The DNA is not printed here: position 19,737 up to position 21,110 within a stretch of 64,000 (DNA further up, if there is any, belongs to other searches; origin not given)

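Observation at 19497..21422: REC - ThiY/NMT1-like binding-fold - CheW fusion protein directly downstream of thiFSGH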

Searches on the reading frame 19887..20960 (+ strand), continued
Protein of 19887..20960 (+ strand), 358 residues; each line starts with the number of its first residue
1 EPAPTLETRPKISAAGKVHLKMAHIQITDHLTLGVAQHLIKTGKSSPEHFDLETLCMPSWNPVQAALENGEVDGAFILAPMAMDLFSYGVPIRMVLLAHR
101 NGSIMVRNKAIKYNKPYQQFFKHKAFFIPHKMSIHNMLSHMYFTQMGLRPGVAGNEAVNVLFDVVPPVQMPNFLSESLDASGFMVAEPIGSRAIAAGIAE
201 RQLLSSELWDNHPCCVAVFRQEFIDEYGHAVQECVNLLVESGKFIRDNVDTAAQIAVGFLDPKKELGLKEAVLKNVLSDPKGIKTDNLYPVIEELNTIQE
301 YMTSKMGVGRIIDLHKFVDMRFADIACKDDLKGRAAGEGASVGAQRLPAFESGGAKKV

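Call 53: search_protein_families(library=pfam, proteins=[P0124, P0125, P0126, P0131, P0132, P0134, P0144, P0121, P0145, P0153], max_evalue=0.0001)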
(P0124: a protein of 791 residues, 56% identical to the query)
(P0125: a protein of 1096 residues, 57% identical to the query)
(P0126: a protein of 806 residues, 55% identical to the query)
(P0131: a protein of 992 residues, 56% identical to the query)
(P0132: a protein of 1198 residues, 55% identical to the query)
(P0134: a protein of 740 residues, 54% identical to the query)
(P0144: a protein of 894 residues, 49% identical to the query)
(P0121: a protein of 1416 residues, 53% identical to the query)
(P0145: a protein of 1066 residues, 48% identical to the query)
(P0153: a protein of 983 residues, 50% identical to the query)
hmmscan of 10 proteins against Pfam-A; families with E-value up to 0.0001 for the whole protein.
P0124 (791 aa): 3 families
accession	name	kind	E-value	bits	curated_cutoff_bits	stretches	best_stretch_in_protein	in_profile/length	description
PF00072.30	Response_reg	-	1.5e-23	83.5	30.2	1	8-121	1-110/111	Response regulator receiver domain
PF13379.11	NMT1_2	-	1.4e-21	77.9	24.7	1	148-386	4-246/252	NMT1-like family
PF07228.17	SpoIIE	-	8e-10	39.4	25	1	601-786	4-187/192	Stage II sporulation protein E (SpoIIE)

P0125 (1096 aa): 6 families
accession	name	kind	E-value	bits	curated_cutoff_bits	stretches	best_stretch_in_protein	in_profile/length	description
PF13379.11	NMT1_2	-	9.6e-24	85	24.7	1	154-394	8-248/252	NMT1-like family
PF01584.24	CheW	-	1.1e-23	83.9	23.5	2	770-935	2-136/138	CheW-like domain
PF00072.30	Response_reg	-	1.7e-23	83.3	30.2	1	3-116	1-110/111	Response regulator receiver domain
PF02518.31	HATPase_c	-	1e-08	36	26.4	1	641-763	20-109/111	Histidine kinase-, DNA gyrase B-, and HSP90-like ATPase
PF02895.20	H-kinase_dim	-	1.9e-07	31.8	23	1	518-577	1-68/68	Signal transducing histidine kinase, homodimeric domain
PF08841.16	DDR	-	9.4e-05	22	24.6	0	543-678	47-178/328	Diol dehydratase reactivase ATPase-like domain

P0126 (806 aa): 2 families
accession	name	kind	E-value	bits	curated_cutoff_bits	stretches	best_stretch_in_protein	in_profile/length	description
PF00072.30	Response_reg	-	8e-31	106.9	30.2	1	9-122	1-110/111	Response regulator receiver domain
PF13379.11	NMT1_2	-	5.3e-25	89.1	24.7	1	150-389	5-248/252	NMT1-like family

P0131 (992 aa): 5 families
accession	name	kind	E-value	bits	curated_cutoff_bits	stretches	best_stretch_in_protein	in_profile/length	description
PF01584.24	CheW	-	2.6e-28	98.8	23.5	2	707-840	2-136/138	CheW-like domain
PF00072.30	Response_reg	-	5.4e-24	85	30.2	1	10-123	1-110/111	Response regulator receiver domain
PF13379.11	NMT1_2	-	3.1e-18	66.9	24.7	1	148-386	5-247/252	NMT1-like family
PF02518.31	HATPase_c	-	9.5e-12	45.8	26.4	1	598-701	5-110/111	Histidine kinase-, DNA gyrase B-, and HSP90-like ATPase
PF02895.20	H-kinase_dim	-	1e-06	29.6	23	1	490-548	1-67/68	Signal transducing histidine kinase, homodimeric domain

P0132 (1198 aa): 5 families
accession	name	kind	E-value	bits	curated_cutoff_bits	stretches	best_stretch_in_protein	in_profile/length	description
PF00072.30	Response_reg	-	3.1e-49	166.2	30.2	2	9-123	1-111/111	Response regulator receiver domain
PF01584.24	CheW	-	9.1e-36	123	23.5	2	776-906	3-135/138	CheW-like domain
PF13379.11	NMT1_2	-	4.6e-24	86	24.7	1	150-386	8-248/252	NMT1-like family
PF02518.31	HATPase_c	-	1.4e-15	58.1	26.4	1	629-769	3-110/111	Histidine kinase-, DNA gyrase B-, and HSP90-like ATPase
PF02895.20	H-kinase_dim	-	1.2e-12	48.5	23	1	523-582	2-68/68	Signal transducing histidine kinase, homodimeric domain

P0134 (740 aa): 2 families
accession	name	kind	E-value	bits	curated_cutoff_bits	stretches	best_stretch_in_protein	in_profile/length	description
PF00072.30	Response_reg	-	6.1e-24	84.8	30.2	1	9-123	1-110/111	Response regulator receiver domain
PF13379.11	NMT1_2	-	4.6e-22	79.5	24.7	1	154-391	9-248/252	NMT1-like family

P0144 (894 aa): 4 families
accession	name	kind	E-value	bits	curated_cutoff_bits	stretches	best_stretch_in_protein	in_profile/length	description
PF00072.30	Response_reg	-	2.9e-24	85.8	30.2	1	7-119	1-109/111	Response regulator receiver domain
PF13379.11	NMT1_2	-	1.2e-20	74.9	24.7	1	147-390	4-245/252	NMT1-like family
PF01077.27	NIR_SIR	-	2.5e-16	60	27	1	717-848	3-148/158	Nitrite and sulphite reductase 4Fe-4S domain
PF03460.22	NIR_SIR_ferr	-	3e-06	27.3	24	1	646-706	3-67/69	Nitrite/Sulfite reductase ferredoxin-like half domain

P0121 (1416 aa): 4 families
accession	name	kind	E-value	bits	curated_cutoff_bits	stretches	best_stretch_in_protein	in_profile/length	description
PF00072.30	Response_reg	-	7.3e-73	242.3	30.2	3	133-246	1-110/111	Response regulator receiver domain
PF13379.11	NMT1_2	-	9.1e-51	173.5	24.7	2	836-1079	5-248/252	NMT1-like family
PF07228.17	SpoIIE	-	1.3e-12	48.5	25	1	1290-1415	68-190/192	Stage II sporulation protein E (SpoIIE)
PF20274.4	cREC_REC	-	1.1e-05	26.4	27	0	157-220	14-80/88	Cyclic-phosphate processing Receiver domain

P0145 (1066 aa): 6 families
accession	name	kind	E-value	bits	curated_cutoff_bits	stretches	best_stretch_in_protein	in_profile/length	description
PF02518.31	HATPase_c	-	3e-31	108.6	26.4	1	448-558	2-110/111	Histidine kinase-, DNA gyrase B-, and HSP90-like ATPase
PF11849.14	DUF3369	-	3.3e-30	106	27.2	1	165-326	2-168/168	Domain of unknown function (DUF3369)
PF00072.30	Response_reg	-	2.4e-29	102.2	30.2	1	582-695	1-110/111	Response regulator receiver domain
PF13379.11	NMT1_2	-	1.9e-22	80.8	24.7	1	727-965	7-248/252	NMT1-like family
PF00512.31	HisKA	-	6.1e-11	42.6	26.9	1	336-401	2-66/66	His Kinase A (phospho-acceptor) domain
PF13581.12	HATPase_c_2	-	3.8e-06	27.4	27.4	1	453-534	33-111/127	Histidine kinase-like ATPase domain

P0153 (983 aa): 6 families
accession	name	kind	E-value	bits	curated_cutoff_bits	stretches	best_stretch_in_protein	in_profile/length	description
PF00072.30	Response_reg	-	2.9e-28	98.7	30.2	1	163-276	1-110/111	Response regulator receiver domain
PF13581.12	HATPase_c_2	-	4.1e-19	69.3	27.4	2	18-131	3-122/127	Histidine kinase-like ATPase domain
PF13379.11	NMT1_2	-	2.9e-18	67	24.7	1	360-561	35-241/252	NMT1-like family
PF01740.26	STAS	-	3.5e-11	43.2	22.6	1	886-978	4-95/106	STAS domain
PF02518.31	HATPase_c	-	1.5e-10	41.9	26.4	0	42-115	3-77/111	Histidine kinase-, DNA gyrase B-, and HSP90-like ATPase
PF13466.11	STAS_2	-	1.3e-06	29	29.2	1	898-977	4-80/80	STAS domain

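Call 56: search_protein_families(library=pfam, alignment_id=A3, max_evalue=0.0001)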
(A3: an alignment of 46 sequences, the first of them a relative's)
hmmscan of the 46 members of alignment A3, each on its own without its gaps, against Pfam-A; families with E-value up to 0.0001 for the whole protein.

A. member 1, P0123 (655 aa): 3 families
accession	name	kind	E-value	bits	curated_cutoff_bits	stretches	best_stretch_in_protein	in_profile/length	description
PF01584.24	CheW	-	1.6e-29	102.8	23.5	1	500-639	1-136/138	CheW-like domain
PF13379.11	NMT1_2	-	2.3e-24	87.1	24.7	1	145-386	4-248/252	NMT1-like family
PF00072.30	Response_reg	-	3.6e-22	79.1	30.2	1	9-122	1-110/111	Response regulator receiver domain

B. families by the number of members that match (of 46 scanned): 21 families
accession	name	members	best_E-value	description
PF13379.11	NMT1_2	46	1e-39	NMT1-like family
PF00072.30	Response_reg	24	7.2e-38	Response regulator receiver domain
PF09084.16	NMT1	14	1.8e-12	NMT1/THI5 like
PF01584.24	CheW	6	1.8e-34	CheW-like domain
PF12974.12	Phosphonate-bd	6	3.7e-10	ABC transporter, phosphonate, periplasmic substrate-binding protein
PF07228.17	SpoIIE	4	4.9e-15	Stage II sporulation protein E (SpoIIE)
PF13581.12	HATPase_c_2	3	2.9e-16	Histidine kinase-like ATPase domain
PF01740.26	STAS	3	2.3e-14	STAS domain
PF00528.27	BPD_transp_1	2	6.6e-24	Binding-protein-dependent transport system inner membrane component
PF13466.11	STAS_2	2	2.1e-08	STAS domain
PF02518.31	HATPase_c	2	3.9e-07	Histidine kinase-, DNA gyrase B-, and HSP90-like ATPase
PF00015.26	MCPsignal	1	2.3e-33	Methyl-accepting chemotaxis protein (MCP) signalling domain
PF13185.12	GAF_2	1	2e-09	GAF domain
PF02830.23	V4R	1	7.4e-08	V4R domain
PF07719.23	TPR_2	1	2.7e-06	Tetratricopeptide repeat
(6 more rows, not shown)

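Call 58: search_solved_structures(query=window:19902-20930:+, max_evalue=0.0001, show_alignments=5)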
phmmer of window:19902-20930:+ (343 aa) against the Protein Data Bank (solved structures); distinct sequences matched with E-value up to 0.0001: 7.
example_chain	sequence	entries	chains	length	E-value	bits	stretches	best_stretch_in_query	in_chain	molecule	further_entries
3un6_A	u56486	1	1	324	1.4e-17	67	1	11-243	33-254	ABC transporter substrate-binding protein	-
9uai_E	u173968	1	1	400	3.4e-06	29.7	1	50-242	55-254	Nitrate transport ATP-binding subunits C and D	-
9uak_A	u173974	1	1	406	3.5e-06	29.6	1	50-242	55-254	C terminal regulatory domain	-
2g29_A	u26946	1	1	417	8.7e-06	28.3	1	16-239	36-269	Nitrate transport protein nrtA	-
9u9z_C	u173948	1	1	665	1e-05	28.1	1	50-242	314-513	CmpC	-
9ua0_C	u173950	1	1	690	1.1e-05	28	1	50-242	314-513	CmpC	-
9ua1_C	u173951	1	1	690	1.1e-05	28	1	50-242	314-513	CmpC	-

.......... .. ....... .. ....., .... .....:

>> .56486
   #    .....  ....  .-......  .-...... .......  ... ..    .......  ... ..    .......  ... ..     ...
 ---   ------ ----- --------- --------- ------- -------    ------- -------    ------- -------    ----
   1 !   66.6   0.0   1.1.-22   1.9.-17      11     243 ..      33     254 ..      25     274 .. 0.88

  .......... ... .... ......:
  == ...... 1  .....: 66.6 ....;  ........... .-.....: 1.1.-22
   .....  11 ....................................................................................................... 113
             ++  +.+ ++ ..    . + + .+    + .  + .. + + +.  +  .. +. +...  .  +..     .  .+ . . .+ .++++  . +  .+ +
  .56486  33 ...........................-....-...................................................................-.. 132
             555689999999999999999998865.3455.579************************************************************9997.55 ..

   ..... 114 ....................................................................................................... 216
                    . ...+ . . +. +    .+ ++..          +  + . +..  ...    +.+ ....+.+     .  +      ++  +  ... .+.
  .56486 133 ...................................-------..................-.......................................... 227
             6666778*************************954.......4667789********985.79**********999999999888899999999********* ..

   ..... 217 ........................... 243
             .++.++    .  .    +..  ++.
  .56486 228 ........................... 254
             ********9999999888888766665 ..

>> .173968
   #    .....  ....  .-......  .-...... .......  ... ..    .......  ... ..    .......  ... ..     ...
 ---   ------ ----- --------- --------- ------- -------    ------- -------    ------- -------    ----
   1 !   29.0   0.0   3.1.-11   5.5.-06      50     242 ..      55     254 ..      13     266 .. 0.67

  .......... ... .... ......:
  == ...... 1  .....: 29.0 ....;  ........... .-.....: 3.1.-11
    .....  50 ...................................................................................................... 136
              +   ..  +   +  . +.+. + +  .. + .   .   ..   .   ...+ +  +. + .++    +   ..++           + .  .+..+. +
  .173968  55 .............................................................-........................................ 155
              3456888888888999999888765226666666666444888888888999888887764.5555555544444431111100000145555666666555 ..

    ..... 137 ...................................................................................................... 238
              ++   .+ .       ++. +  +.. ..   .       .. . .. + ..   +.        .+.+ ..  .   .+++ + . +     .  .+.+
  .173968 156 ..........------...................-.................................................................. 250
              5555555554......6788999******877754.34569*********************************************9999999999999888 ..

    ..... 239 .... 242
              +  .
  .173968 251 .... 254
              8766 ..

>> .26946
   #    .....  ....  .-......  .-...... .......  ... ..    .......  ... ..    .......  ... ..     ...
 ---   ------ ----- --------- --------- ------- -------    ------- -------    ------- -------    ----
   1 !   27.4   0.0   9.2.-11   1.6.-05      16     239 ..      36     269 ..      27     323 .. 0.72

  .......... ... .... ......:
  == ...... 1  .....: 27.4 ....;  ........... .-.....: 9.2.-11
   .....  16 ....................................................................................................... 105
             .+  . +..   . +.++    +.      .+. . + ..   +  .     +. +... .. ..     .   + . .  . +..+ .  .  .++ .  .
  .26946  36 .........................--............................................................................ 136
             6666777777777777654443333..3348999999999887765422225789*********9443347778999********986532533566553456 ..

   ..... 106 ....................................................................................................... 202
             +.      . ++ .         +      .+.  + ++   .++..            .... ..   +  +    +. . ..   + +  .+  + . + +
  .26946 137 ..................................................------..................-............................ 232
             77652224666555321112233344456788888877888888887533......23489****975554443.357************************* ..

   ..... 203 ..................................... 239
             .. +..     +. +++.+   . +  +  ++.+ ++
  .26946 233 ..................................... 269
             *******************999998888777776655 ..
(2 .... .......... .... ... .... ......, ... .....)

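Call 70: find_encoding_contigs(protein=P0132, flank=10000, max_places=2)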
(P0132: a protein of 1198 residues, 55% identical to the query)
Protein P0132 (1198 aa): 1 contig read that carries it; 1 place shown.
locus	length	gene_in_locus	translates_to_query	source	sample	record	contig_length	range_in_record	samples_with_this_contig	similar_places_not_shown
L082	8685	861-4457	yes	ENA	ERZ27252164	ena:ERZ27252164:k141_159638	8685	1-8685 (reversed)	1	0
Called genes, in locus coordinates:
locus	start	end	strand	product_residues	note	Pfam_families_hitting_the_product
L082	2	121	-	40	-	?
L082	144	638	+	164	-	-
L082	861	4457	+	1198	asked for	PF00072:Response_reg, PF13379:NMT1_2, PF02895:H-kinase_dim, PF02518:HATPase_c, PF01584:CheW, PF00072:Response_reg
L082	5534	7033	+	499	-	PF08448:PAS_4 (weak), PF13426:PAS_9, PF00512:HisKA, PF02518:HATPase_c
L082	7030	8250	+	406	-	PF00072:Response_reg, PF02518:HATPase_c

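Call 71: find_encoding_contigs(protein=P0131, flank=10000, max_places=2)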
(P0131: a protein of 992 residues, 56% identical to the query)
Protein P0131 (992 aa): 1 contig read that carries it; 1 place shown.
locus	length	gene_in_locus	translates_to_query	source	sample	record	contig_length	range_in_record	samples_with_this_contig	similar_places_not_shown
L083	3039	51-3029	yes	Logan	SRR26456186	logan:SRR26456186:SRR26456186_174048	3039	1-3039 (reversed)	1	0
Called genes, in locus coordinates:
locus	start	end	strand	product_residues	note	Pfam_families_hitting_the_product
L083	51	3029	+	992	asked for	PF00072:Response_reg, PF13379:NMT1_2, PF02895:H-kinase_dim (weak), PF02518:HATPase_c, PF01584:CheW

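Call 72: find_encoding_contigs(protein=P0125, flank=10000, max_places=2)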
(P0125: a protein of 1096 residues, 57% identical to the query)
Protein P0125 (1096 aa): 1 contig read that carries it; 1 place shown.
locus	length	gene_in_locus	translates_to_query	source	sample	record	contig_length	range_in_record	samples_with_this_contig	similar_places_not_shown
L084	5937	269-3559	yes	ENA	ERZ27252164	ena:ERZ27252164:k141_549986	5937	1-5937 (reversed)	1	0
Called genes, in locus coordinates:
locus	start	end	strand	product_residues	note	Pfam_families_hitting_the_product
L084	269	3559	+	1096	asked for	PF00072:Response_reg, PF13379:NMT1_2, PF02895:H-kinase_dim (weak), PF02518:HATPase_c, PF01584:CheW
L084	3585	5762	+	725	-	PF00072:Response_reg, PF08448:PAS_4 (weak), PF00989:PAS, PF08448:PAS_4, PF13188:PAS_8 (weak), PF13426:PAS_9, PF08447:PAS_3, PF02518:HATPase_c, +1 more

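Call 73: find_encoding_contigs(protein=P0243, flank=10000, max_places=2)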
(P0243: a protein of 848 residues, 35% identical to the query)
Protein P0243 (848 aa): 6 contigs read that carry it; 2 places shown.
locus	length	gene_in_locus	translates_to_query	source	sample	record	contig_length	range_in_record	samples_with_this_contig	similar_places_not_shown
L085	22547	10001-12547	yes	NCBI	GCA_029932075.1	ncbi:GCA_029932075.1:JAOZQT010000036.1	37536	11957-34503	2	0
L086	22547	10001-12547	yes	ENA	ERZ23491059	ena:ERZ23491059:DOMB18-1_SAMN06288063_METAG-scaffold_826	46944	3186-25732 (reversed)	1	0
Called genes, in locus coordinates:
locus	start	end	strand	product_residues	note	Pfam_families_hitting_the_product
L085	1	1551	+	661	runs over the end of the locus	PF00270:DEAD (faint), PF04851:ResIII, PF17757:UvrB_inter, PF27431:UvrB_3rd, PF00271:Helicase_C, PF12344:UvrB, PF02151:UVR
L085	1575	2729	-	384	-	PF02608:Bmp, PF13407:Peripla_BP_4 (faint)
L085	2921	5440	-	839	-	PF07719:TPR_2 (faint), PF12895:ANAPC3 (faint), PF13174:TPR_6 (faint), PF13181:TPR_8 (faint), PF09976:TPR_21 (weak), PF22860:DUF7017 (weak), PF13424:TPR_12 (weak), PF01464:SLT, +4 more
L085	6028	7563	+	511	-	PF01590:GAF, PF13185:GAF_2, PF13492:GAF_3, PF00989:PAS (faint), PF00512:HisKA, PF02518:HATPase_c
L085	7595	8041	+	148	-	-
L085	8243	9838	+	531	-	PF13379:NMT1_2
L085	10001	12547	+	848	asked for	PF00015:MCPsignal, PF13379:NMT1_2, PF09084:NMT1 (weak)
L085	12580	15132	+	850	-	PF00989:PAS, PF13188:PAS_8, PF08447:PAS_3, PF13426:PAS_9, PF00989:PAS, PF08448:PAS_4, PF13426:PAS_9, PF07228:SpoIIE, +1 more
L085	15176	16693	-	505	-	PF02086:MethyltransfD12 (faint), PF01555:N6_N4_Mtase, PF04471:Mrr_cat, PF22722:NA-iREase1 (weak)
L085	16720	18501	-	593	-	PF09820:AAA-ATPase_like, PF08011:PDDEXK_9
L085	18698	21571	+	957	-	PF00932:LTD, PF13287:Fn3_assoc, PF13290:CHB_HEX_C_1, PF08757:CotH, PF13287:Fn3_assoc, PF13290:CHB_HEX_C_1 (weak), PF00932:LTD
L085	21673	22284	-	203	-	PF00300:His_Phos_1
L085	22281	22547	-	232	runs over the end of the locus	PF14903:WG_beta_rep (faint)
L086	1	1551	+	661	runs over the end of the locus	PF00270:DEAD (faint), PF04851:ResIII, PF17757:UvrB_inter, PF27431:UvrB_3rd, PF00271:Helicase_C, PF12344:UvrB, PF02151:UVR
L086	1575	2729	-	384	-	PF02608:Bmp, PF13407:Peripla_BP_4 (faint)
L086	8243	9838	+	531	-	PF13379:NMT1_2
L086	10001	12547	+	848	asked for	PF00015:MCPsignal, PF13379:NMT1_2, PF09084:NMT1 (weak)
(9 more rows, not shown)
